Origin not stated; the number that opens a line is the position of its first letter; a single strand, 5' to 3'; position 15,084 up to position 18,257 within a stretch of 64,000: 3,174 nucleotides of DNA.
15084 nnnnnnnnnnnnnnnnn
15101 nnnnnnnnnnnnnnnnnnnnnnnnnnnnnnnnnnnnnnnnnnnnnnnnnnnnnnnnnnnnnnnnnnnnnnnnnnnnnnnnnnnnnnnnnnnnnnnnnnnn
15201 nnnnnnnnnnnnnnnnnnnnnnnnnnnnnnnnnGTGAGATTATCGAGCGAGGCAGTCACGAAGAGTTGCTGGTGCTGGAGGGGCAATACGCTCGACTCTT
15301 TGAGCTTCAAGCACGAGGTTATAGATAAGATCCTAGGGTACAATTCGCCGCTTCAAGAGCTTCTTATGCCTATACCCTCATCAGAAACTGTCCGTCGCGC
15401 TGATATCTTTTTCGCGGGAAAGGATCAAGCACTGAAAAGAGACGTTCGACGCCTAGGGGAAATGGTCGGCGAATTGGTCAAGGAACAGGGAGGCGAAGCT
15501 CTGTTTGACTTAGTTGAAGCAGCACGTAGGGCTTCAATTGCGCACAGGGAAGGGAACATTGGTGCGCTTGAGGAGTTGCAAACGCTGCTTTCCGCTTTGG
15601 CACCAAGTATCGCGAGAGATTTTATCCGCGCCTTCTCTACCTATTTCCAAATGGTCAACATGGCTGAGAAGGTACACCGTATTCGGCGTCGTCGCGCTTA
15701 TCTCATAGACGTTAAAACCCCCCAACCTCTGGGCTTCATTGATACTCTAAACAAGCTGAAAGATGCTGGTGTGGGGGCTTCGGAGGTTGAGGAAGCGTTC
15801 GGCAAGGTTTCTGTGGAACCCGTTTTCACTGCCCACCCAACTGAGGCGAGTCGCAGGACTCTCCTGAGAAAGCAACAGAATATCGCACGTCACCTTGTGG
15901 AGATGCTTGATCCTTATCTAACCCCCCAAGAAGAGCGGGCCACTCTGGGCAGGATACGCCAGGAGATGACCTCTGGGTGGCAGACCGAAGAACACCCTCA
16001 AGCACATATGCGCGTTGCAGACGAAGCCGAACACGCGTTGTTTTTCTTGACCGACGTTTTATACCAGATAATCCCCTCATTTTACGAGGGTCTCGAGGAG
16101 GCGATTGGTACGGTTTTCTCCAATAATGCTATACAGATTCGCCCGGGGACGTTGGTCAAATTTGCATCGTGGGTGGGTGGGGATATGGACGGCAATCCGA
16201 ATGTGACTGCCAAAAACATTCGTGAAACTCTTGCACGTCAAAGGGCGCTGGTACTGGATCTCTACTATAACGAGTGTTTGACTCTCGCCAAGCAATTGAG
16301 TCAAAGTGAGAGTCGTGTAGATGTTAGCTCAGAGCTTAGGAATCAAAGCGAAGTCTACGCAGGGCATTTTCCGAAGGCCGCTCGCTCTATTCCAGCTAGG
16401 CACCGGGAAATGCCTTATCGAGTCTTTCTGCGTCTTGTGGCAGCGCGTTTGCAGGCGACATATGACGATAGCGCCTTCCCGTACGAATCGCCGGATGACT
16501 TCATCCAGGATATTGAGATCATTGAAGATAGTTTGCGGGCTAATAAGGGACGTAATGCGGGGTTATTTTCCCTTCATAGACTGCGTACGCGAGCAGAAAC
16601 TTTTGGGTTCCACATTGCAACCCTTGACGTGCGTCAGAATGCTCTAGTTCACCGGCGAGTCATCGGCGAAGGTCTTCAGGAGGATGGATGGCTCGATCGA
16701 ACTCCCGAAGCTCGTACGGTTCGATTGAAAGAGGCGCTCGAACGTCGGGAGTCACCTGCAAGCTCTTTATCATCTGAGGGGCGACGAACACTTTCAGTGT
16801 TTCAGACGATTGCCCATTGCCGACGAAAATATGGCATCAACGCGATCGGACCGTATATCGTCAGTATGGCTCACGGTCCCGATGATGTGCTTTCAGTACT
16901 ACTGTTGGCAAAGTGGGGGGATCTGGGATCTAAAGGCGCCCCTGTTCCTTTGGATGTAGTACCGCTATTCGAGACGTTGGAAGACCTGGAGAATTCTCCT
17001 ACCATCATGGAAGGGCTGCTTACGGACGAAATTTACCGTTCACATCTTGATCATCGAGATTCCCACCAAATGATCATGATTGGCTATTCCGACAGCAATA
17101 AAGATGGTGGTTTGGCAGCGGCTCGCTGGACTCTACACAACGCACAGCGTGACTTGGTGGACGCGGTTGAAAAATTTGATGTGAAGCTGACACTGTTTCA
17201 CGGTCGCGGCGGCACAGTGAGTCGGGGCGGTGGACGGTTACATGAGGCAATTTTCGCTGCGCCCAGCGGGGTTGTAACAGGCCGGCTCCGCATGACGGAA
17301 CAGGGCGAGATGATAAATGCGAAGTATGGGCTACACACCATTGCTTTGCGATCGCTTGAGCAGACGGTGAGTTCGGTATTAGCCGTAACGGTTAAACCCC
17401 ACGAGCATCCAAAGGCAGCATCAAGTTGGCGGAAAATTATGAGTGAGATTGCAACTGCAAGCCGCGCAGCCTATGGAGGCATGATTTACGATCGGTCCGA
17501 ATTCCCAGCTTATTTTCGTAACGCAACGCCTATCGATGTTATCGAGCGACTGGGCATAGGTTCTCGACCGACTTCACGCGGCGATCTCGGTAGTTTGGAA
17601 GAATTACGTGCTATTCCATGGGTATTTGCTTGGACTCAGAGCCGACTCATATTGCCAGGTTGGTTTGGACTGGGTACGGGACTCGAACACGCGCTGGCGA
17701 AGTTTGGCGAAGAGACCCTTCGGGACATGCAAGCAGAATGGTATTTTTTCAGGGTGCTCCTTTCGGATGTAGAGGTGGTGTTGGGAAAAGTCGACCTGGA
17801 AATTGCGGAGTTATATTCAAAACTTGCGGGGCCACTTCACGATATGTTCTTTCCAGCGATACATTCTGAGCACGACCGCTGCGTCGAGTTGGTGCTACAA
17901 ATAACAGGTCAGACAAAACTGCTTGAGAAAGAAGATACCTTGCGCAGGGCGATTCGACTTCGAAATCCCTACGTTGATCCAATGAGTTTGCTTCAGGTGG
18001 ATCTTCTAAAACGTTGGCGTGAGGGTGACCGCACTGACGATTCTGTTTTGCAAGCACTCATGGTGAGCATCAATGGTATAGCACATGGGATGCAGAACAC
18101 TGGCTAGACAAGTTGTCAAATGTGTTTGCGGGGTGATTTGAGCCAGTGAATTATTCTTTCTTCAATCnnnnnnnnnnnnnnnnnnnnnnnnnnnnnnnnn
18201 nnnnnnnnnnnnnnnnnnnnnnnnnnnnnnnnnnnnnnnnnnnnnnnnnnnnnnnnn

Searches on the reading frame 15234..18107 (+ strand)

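Call 79: search_protein_families(library=pfam, proteins=[window:15234-18107:+], max_evalue=0.00001)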
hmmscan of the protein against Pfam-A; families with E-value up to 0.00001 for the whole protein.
window:15234-18107:+ (957 aa): 1 family
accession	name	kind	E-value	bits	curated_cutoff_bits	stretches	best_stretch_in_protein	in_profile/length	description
PF00311.23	PEPcase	-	1.5e-270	900.6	22.4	1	67-957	1-919/919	Phosphoenolpyruvate carboxylase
